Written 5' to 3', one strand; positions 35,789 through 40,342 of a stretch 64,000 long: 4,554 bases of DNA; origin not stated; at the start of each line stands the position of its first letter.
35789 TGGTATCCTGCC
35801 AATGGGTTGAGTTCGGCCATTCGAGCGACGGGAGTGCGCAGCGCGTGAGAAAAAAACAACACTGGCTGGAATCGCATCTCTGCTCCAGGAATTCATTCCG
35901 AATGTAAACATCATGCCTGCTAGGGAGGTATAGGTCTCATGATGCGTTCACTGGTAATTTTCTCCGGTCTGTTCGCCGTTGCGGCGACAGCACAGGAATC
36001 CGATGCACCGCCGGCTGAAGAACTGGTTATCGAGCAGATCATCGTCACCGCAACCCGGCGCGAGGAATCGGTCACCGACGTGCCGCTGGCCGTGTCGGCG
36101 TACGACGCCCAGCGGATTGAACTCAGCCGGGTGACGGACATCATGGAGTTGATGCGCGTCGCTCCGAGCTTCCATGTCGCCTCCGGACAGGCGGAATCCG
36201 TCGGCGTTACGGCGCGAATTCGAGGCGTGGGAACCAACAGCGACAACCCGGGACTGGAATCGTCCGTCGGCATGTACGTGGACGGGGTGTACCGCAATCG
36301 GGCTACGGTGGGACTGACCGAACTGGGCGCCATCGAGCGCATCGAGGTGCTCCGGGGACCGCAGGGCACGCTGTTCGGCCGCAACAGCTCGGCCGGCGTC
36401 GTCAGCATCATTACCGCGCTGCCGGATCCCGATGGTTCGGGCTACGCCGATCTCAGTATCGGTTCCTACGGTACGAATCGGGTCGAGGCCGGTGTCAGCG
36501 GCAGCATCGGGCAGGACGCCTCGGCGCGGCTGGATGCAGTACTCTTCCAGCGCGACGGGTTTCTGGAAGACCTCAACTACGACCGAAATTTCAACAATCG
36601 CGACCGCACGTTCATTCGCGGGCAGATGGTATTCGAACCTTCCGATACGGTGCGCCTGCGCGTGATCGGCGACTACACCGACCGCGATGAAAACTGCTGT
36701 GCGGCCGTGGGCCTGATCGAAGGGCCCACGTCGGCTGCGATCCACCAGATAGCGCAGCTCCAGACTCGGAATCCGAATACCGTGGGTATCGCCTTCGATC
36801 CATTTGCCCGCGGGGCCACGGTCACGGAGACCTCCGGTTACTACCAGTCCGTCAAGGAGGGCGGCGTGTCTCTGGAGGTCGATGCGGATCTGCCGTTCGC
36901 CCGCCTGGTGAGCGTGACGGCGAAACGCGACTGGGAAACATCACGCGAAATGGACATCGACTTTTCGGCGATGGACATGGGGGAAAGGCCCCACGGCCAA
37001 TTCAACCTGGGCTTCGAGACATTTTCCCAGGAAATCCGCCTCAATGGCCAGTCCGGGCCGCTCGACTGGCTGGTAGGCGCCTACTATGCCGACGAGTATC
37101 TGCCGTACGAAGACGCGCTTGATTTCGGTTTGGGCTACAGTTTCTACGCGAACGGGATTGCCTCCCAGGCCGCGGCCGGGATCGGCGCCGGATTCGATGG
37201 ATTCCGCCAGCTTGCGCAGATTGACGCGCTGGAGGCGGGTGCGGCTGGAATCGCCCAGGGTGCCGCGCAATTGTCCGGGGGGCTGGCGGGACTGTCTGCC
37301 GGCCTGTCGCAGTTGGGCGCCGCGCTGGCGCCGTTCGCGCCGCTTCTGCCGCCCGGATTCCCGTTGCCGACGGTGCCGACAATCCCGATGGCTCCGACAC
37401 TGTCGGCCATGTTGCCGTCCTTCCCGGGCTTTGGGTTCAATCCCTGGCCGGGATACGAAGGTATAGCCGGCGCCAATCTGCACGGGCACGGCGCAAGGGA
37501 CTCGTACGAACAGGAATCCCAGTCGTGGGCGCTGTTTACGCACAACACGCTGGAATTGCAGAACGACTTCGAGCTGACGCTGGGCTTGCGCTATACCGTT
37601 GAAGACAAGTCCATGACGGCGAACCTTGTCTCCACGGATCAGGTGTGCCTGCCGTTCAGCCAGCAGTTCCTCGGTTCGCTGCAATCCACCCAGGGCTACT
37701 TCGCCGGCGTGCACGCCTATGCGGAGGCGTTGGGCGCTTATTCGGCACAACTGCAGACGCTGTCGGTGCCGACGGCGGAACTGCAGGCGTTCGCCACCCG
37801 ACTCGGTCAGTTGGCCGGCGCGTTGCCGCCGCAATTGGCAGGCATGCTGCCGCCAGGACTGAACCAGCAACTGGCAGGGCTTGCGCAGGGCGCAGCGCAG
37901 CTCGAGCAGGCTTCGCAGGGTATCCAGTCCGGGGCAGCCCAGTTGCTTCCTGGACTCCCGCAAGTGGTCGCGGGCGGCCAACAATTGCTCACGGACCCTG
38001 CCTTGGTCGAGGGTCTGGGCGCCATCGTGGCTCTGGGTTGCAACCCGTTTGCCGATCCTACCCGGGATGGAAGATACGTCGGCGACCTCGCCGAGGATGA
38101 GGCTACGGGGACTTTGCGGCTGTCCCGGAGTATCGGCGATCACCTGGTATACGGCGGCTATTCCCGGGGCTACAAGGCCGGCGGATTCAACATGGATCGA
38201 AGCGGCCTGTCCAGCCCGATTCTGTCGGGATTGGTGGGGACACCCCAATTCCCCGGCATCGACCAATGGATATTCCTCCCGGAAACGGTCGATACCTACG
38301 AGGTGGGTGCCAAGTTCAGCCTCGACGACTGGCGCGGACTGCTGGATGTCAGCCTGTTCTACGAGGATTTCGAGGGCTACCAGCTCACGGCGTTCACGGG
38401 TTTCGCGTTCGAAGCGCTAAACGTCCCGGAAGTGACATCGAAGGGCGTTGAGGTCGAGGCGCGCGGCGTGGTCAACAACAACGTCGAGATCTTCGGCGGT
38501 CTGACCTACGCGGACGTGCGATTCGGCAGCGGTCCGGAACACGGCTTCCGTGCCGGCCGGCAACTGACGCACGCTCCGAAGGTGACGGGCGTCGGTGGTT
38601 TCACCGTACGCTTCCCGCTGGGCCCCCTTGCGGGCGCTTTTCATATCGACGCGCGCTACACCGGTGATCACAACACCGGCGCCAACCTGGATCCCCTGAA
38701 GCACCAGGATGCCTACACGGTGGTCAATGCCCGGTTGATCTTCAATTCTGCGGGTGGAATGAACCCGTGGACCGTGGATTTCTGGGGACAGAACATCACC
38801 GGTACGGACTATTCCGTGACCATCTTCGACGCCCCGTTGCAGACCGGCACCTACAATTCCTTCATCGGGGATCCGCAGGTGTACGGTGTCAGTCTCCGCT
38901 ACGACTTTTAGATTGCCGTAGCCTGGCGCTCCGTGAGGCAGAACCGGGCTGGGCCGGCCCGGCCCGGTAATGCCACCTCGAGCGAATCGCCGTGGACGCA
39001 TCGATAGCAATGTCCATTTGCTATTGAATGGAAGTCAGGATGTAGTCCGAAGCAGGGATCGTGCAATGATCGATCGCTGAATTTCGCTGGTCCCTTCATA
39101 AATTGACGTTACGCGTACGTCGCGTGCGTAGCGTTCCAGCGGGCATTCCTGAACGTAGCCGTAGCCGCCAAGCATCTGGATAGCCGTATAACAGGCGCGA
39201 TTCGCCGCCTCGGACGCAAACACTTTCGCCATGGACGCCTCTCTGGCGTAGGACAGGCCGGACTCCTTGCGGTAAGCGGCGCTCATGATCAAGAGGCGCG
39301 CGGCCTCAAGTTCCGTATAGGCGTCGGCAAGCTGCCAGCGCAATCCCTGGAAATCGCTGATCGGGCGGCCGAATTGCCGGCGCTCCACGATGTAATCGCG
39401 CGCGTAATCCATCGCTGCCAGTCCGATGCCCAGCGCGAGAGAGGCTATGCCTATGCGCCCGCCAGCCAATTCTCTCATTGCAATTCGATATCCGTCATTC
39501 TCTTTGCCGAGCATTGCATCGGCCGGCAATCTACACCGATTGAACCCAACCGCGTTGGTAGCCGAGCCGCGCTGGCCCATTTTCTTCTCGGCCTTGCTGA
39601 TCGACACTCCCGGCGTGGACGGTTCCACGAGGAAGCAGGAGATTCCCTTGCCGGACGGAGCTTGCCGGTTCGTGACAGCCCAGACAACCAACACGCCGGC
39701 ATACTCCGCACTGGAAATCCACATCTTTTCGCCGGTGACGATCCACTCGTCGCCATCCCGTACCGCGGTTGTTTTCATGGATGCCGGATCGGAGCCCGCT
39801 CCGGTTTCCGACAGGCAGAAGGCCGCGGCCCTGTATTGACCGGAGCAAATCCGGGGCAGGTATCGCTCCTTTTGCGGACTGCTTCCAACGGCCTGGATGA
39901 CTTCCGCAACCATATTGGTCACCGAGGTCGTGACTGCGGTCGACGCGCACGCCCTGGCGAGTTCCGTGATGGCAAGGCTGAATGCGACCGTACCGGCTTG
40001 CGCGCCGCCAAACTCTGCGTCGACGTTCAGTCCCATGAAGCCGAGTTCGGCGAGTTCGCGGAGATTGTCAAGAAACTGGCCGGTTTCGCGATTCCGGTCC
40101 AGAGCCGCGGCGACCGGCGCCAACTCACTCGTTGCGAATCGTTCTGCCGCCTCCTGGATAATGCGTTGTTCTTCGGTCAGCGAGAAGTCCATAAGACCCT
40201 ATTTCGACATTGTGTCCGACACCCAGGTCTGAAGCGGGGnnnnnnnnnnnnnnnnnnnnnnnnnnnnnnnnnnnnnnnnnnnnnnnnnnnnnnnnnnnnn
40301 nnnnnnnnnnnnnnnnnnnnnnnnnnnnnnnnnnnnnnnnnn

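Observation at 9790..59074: Recurring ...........-type palindrome in at least four promoter regions spread over 50 kb - candidate GntR/FadR regulon linking the ASST, P450, TBDR and hydrolase operons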

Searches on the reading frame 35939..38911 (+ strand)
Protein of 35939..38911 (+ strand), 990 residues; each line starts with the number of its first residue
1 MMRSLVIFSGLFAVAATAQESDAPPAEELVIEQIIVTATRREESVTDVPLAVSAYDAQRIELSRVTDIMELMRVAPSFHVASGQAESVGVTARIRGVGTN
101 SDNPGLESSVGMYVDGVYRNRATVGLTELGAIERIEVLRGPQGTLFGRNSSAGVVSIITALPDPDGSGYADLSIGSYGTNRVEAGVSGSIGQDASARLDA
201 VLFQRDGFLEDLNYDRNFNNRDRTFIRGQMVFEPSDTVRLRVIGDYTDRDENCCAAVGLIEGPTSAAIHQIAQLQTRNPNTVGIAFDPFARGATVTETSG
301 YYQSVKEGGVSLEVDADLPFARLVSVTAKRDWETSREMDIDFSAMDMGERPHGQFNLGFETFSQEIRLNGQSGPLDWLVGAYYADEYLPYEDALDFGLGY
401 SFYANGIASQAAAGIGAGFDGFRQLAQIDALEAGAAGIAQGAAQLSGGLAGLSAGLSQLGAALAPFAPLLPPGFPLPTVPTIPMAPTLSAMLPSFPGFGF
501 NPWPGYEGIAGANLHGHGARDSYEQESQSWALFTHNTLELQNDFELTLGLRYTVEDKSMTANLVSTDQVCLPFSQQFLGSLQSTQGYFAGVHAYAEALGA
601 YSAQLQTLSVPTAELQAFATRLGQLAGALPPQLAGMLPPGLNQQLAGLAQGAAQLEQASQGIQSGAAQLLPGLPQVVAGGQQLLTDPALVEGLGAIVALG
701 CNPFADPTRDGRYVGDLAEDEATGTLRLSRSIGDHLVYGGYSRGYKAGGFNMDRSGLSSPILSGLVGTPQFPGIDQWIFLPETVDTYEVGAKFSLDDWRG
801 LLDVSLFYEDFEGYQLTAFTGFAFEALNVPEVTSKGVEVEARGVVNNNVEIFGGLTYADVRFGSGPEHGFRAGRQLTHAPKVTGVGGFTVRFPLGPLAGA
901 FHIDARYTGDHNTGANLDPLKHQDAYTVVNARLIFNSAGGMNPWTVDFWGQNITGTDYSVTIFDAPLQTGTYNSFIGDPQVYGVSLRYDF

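Call 8: search_protein_families(library=pfam, proteins=[window:35939-38911:+], max_evalue=0.00001)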
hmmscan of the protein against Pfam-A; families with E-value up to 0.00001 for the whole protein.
window:35939-38911:+ (990 aa): 2 families
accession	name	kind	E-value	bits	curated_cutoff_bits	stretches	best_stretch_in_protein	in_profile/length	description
PF00593.30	TonB_dep_Rec_b-barrel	-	1.1e-25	91.9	27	1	733-953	229-436/436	TonB dependent receptor-like, beta-barrel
PF07715.20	Plug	-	6.6e-17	62.4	23.9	1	45-154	2-107/107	TonB-dependent Receptor Plug Domain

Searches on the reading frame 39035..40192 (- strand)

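Call 8: search_protein_families(library=pfam, proteins=[window:39035-40192:-], max_evalue=0.00001)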
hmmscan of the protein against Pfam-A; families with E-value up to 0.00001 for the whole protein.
window:39035-40192:- (385 aa): 4 families
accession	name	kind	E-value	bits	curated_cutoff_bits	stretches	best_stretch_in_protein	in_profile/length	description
PF00441.29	Acyl-CoA_dh_1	-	6.7e-46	156.6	22.4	1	232-381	1-150/150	Acyl-CoA dehydrogenase, C-terminal domain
PF02771.21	Acyl-CoA_dh_N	-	4.6e-30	104.7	22.9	1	6-119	1-113/113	Acyl-CoA dehydrogenase, N-terminal domain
PF02770.24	Acyl-CoA_dh_M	-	1.9e-25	89.3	33.3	1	124-220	1-97/97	Acyl-CoA dehydrogenase, middle domain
PF08028.16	Acyl-CoA_dh_2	-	1.9e-22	80.4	22.7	1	247-369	1-133/134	Acyl-CoA dehydrogenase, C-terminal domain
